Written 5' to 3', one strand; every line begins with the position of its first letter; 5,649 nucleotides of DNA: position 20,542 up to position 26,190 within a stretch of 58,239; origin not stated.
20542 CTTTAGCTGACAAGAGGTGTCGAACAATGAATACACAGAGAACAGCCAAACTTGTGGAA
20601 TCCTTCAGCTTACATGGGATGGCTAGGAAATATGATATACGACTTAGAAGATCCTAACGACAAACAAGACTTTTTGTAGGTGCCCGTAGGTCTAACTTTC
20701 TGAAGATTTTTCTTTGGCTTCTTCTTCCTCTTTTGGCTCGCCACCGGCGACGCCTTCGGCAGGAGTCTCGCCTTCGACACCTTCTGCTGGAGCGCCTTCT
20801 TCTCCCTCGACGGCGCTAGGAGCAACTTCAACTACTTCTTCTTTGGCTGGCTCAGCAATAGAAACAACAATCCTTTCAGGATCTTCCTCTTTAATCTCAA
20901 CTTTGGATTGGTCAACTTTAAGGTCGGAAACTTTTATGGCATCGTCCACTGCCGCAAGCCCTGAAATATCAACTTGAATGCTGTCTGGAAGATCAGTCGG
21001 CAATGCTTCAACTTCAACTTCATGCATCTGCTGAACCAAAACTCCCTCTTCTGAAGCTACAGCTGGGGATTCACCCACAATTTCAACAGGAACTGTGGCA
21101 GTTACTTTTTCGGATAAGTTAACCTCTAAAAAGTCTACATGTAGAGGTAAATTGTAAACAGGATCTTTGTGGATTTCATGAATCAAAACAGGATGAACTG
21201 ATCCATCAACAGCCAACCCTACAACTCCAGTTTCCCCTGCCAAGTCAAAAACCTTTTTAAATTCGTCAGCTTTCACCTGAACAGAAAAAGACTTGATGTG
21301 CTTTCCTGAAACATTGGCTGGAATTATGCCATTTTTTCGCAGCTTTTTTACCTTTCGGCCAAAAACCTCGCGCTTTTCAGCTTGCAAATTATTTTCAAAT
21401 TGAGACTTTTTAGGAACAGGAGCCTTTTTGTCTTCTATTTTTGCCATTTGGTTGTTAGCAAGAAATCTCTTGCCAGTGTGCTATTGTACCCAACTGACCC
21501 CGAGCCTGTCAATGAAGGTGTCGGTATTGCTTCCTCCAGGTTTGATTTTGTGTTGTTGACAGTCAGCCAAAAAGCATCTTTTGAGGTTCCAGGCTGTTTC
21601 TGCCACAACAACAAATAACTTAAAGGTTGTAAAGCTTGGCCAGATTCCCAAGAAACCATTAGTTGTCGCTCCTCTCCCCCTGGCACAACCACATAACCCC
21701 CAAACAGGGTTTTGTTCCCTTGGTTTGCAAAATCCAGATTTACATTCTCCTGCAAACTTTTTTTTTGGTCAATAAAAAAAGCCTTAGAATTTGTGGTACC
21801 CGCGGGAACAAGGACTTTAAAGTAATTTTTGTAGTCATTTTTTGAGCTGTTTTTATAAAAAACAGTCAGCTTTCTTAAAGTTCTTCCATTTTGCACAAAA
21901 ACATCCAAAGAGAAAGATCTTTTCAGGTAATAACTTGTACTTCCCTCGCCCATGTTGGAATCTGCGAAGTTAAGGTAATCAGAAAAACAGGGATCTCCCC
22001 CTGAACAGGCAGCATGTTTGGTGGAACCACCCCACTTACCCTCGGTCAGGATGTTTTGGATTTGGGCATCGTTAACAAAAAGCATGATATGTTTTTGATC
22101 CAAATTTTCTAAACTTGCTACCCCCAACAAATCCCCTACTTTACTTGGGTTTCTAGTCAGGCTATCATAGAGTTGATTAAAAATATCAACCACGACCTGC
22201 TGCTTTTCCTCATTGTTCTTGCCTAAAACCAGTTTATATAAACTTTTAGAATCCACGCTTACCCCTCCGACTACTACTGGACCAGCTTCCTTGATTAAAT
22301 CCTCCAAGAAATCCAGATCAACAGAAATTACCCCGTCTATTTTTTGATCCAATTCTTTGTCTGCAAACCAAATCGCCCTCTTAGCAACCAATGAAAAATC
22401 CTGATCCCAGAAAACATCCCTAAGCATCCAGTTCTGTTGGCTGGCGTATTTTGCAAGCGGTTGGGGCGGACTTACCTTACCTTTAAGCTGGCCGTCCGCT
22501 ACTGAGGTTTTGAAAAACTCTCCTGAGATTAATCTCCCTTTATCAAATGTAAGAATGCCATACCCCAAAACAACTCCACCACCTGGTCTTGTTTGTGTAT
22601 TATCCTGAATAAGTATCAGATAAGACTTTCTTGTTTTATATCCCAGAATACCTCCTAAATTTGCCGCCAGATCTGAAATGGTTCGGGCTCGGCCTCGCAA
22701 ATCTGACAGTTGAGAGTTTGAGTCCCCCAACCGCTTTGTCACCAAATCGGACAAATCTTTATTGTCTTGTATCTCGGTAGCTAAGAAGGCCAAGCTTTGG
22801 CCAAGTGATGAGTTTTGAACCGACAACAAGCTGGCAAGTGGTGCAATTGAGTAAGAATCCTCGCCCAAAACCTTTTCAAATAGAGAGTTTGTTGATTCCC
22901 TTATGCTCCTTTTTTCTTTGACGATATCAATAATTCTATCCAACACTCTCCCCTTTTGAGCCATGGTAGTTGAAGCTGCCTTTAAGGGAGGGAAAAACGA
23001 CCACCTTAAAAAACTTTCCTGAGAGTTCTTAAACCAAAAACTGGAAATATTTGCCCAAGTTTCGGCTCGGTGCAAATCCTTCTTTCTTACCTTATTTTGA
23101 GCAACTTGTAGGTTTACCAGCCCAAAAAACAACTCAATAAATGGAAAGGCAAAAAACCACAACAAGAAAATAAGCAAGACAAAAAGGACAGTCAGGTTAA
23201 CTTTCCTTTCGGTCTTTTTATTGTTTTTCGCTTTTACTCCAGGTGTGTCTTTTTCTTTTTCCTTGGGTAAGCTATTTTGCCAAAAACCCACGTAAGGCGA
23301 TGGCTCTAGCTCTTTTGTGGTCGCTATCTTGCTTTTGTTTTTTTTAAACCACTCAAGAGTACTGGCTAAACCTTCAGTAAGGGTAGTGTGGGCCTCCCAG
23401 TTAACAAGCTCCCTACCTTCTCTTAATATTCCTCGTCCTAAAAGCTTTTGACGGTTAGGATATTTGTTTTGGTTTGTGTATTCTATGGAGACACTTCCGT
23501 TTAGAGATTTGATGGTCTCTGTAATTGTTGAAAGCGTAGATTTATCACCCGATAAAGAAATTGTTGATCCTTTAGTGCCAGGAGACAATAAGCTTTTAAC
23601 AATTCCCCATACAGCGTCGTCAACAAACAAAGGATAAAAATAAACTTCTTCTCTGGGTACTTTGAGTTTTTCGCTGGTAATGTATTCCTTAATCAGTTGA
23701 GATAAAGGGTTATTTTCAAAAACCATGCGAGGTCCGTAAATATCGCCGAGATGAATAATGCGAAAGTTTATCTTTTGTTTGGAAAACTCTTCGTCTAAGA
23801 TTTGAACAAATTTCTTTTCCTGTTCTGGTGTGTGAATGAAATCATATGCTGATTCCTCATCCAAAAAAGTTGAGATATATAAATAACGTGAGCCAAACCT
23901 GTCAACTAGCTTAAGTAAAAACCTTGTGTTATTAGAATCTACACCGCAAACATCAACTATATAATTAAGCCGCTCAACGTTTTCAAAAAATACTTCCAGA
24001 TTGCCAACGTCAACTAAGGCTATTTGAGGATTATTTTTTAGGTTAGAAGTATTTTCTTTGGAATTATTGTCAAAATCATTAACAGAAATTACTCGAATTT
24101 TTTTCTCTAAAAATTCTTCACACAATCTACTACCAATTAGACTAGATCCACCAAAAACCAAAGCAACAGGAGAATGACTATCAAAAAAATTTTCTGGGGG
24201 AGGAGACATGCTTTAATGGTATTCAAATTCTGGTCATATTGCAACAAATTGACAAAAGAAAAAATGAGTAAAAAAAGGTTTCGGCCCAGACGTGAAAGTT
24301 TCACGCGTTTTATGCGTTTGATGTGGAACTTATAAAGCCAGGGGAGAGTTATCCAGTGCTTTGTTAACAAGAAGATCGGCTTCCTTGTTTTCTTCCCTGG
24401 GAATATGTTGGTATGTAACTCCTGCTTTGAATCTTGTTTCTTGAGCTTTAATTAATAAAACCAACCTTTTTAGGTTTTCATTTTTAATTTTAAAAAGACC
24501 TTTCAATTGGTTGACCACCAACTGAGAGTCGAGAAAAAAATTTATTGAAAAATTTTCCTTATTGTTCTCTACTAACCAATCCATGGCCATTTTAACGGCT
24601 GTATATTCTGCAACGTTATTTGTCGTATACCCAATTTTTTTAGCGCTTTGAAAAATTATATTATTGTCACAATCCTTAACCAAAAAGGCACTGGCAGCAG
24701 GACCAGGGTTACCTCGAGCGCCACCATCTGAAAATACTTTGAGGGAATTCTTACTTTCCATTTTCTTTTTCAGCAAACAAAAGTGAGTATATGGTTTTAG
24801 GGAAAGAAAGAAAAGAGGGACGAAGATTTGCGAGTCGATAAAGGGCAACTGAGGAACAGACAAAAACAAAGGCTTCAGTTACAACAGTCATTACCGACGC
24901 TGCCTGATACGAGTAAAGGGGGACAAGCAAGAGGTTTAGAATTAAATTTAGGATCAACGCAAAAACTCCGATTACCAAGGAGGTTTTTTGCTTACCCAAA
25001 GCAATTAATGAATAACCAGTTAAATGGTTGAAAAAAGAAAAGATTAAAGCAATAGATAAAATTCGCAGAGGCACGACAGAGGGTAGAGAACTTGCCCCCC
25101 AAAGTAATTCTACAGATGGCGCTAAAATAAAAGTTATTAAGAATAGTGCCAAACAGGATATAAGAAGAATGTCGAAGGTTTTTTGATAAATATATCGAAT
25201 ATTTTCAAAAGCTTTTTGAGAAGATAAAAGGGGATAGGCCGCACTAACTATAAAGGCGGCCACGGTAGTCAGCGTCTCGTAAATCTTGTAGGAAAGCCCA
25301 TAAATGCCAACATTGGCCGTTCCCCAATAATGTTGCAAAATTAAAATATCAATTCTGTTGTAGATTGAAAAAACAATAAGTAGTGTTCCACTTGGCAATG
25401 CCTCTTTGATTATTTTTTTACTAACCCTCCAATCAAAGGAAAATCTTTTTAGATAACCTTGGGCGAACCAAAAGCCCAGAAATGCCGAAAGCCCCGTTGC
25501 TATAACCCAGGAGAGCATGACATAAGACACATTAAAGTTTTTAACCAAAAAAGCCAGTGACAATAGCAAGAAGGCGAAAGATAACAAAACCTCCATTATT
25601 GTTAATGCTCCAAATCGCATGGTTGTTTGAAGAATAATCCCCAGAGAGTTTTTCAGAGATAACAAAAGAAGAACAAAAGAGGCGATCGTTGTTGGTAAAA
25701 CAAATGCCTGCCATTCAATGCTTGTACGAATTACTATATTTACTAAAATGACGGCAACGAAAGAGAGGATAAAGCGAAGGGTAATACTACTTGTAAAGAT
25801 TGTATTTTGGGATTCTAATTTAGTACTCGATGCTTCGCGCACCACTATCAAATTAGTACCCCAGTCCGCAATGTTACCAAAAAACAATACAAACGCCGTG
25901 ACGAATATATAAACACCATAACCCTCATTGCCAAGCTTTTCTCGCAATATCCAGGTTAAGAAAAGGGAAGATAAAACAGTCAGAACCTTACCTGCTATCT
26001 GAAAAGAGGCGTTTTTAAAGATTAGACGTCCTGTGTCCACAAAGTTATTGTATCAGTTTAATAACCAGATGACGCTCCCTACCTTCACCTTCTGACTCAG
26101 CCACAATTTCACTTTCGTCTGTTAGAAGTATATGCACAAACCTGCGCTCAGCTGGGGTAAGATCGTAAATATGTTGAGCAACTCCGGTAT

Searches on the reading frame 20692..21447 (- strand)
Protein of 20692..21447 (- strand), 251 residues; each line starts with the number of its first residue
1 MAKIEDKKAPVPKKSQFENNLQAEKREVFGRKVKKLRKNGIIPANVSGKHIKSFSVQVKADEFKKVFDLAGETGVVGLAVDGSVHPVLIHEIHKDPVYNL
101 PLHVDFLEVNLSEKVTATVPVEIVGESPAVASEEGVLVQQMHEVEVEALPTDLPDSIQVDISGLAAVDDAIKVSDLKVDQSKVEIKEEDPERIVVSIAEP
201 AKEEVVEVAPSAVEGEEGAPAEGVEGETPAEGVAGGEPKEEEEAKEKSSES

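Call 64: search_protein_families(library=pfam, proteins=[window:20692-21447:-], max_evalue=0.0001)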
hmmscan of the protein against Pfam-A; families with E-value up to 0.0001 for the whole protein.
window:20692-21447:- (251 aa): 2 families
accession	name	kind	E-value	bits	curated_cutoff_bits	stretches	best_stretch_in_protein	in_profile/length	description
PF14693.11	Ribosomal_TL5_C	-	1.9e-22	79.9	27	1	114-200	1-83/84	Ribosomal protein TL5, C-terminal domain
PF01386.24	Ribosomal_L25p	-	2.5e-18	66.7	23.6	1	21-106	1-82/82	Ribosomal L25p family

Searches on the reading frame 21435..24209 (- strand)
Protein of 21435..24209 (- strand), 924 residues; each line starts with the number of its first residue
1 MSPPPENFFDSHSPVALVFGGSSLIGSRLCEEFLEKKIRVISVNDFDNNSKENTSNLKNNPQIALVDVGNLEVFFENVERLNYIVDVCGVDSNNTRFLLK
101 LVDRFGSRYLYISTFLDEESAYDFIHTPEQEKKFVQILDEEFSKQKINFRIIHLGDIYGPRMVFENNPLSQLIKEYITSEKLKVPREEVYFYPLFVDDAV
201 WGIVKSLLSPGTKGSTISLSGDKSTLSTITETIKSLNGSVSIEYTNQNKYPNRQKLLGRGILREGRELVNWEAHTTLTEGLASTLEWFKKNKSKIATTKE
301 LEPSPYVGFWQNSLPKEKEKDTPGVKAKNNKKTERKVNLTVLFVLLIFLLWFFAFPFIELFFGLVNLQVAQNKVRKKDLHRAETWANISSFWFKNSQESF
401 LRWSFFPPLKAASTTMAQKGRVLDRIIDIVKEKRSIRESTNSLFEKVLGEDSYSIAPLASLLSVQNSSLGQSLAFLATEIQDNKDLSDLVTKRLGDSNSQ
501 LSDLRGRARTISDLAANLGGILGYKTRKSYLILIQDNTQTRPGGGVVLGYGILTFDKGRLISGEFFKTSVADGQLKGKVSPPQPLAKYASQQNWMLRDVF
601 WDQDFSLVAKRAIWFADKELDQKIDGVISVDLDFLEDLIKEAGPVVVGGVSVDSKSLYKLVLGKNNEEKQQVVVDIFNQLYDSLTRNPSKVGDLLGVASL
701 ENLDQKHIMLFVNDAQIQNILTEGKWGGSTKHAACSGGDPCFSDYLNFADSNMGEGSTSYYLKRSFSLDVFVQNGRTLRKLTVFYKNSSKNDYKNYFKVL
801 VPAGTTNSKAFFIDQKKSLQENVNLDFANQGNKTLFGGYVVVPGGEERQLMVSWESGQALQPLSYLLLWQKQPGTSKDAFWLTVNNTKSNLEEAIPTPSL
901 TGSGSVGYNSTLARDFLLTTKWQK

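Call 9: search_protein_families(library=pfam, proteins=[window:21435-24209:-], max_evalue=0.001)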
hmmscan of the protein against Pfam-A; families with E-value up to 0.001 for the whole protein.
window:21435-24209:- (924 aa): 2 families
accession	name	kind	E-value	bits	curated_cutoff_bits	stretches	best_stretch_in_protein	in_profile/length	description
PF13196.11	DUF4012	-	3.6e-22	79.9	28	1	528-662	4-140/144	Protein of unknown function (DUF4012)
PF01370.27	Epimerase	-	5.9e-06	26.3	20.9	1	16-89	1-73/240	NAD dependent epimerase/dehydratase family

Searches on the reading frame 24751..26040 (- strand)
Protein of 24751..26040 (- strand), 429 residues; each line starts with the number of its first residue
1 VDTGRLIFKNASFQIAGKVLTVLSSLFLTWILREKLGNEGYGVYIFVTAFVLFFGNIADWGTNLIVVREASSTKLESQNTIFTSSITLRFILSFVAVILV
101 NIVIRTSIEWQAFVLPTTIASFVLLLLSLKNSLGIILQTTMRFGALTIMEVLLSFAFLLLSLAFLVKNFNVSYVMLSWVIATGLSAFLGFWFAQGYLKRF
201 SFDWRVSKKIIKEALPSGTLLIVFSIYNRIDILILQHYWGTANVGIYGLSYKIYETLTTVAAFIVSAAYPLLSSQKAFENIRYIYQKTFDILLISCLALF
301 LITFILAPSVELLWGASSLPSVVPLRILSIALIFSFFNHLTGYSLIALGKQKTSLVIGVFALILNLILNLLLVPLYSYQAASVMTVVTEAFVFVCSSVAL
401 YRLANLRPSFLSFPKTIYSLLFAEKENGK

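Call 9: search_protein_families(library=pfam, proteins=[window:24751-26040:-], max_evalue=0.001)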
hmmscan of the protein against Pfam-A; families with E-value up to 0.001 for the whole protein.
window:24751-26040:- (429 aa): 3 families
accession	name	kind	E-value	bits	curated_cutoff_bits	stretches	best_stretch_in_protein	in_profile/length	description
PF01943.22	Polysacc_synt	-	1.8e-18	67.4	28.2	1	8-274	2-272/274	Polysaccharide biosynthesis protein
PF13440.11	Polysacc_synt_3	-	9.6e-14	51.7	23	1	37-290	7-259/293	Polysaccharide biosynthesis protein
PF01554.23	MatE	-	8.7e-08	32.5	24.9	1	221-370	6-160/161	MatE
